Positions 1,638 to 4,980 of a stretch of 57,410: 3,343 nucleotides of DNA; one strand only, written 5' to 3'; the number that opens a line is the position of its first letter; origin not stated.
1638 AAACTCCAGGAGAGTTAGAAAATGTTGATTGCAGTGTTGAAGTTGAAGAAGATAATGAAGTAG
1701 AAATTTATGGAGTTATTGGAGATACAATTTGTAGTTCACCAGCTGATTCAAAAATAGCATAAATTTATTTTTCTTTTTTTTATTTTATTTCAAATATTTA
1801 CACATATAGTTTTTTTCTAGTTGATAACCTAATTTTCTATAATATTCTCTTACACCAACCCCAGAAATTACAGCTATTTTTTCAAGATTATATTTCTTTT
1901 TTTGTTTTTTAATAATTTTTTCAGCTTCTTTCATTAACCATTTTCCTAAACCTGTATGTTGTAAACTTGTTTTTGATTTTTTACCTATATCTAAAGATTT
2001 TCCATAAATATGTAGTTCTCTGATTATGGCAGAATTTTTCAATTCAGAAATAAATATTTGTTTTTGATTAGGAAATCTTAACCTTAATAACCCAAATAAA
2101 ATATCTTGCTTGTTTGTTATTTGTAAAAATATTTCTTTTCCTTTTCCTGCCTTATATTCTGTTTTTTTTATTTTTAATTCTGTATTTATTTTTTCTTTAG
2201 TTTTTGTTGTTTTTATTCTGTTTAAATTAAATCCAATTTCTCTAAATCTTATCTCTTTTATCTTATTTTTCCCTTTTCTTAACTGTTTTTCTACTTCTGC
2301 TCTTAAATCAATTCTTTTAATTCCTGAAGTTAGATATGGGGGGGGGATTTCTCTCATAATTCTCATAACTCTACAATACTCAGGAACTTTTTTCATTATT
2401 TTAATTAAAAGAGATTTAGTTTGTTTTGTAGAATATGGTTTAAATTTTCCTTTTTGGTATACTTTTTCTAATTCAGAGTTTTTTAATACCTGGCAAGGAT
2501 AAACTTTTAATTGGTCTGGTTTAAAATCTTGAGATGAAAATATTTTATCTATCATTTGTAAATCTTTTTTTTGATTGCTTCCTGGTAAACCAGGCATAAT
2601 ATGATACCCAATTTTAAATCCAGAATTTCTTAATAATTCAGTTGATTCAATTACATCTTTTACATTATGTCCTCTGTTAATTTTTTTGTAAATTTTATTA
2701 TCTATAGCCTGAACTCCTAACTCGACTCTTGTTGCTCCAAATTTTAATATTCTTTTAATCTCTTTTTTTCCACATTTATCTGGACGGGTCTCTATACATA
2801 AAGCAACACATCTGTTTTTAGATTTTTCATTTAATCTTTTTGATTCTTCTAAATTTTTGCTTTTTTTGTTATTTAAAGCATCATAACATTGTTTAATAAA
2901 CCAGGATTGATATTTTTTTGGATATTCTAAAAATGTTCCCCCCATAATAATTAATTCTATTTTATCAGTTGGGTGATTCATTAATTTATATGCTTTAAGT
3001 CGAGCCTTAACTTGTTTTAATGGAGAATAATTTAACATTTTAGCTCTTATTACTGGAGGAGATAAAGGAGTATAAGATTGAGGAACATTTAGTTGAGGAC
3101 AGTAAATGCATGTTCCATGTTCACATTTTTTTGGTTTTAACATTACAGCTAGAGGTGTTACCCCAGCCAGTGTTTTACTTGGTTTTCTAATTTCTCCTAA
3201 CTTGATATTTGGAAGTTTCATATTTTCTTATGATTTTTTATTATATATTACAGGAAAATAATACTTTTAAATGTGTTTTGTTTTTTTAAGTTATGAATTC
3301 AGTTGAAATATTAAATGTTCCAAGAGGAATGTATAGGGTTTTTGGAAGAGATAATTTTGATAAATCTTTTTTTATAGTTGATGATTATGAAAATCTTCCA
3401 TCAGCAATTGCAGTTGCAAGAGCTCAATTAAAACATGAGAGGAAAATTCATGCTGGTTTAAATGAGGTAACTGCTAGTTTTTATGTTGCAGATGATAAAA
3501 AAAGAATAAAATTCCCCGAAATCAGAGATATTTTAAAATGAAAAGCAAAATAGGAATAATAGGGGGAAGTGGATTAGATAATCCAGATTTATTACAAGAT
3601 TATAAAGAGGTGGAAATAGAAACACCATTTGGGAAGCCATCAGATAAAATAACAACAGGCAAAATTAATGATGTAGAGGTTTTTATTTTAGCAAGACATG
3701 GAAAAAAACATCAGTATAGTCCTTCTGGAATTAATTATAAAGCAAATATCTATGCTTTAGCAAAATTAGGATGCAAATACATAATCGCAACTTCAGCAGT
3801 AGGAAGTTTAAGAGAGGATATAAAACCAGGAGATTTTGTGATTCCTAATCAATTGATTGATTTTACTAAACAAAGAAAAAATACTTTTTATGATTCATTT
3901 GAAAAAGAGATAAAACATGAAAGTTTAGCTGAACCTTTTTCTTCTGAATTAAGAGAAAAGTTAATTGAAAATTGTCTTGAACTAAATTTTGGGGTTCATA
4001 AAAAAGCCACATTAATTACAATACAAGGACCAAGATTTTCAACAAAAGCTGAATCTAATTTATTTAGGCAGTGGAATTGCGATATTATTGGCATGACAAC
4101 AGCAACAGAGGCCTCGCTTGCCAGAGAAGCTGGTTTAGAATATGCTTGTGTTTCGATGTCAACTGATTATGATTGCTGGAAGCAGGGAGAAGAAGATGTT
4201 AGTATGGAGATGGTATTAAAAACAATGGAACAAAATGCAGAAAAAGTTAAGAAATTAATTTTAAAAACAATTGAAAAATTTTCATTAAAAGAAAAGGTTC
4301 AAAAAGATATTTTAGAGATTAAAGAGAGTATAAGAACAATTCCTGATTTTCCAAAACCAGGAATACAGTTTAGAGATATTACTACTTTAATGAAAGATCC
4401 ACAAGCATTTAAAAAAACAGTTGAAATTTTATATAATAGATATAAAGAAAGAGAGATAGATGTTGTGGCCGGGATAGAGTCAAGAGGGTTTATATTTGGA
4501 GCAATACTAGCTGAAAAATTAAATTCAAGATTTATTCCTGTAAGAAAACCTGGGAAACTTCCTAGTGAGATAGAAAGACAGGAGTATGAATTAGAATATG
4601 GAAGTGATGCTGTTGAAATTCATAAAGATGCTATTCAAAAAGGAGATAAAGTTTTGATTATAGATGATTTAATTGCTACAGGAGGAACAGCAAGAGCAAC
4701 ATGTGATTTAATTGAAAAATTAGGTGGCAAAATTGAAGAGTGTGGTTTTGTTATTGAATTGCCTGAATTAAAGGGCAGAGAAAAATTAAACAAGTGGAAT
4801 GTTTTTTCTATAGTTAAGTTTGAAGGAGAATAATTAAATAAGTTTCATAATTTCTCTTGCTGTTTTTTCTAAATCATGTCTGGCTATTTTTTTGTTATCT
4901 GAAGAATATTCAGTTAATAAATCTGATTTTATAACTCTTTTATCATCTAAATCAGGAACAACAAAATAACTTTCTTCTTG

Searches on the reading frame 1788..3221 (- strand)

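Call 39: search_protein_families(library=pfam, proteins=[window:1788-3221:-], max_evalue=0.00001)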
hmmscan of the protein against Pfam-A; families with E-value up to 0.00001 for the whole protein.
window:1788-3221:- (478 aa): 2 families
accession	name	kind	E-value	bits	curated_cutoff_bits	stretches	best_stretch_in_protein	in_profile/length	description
PF04055.27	Radical_SAM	-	1.9e-17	64.3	29.5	1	33-221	7-160/166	Radical SAM superfamily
PF16199.10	Radical_SAM_C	-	1.8e-16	60.4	31.9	1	235-314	1-83/85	Radical_SAM C-terminal domain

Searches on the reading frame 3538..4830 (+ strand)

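Call 39: search_protein_families(library=pfam, proteins=[window:3538-4830:+], max_evalue=0.00001)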
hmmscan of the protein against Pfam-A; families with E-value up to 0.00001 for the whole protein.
window:3538-4830:+ (431 aa): 2 families
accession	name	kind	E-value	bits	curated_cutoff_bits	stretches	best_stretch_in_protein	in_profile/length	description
PF01048.26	PNP_UDP_1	-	3.7e-48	164.4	25.1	1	4-245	1-232/233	Phosphorylase superfamily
PF00156.33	Pribosyltran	-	5.3e-16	58.8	26.3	1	285-426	6-144/158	Phosphoribosyl transferase domain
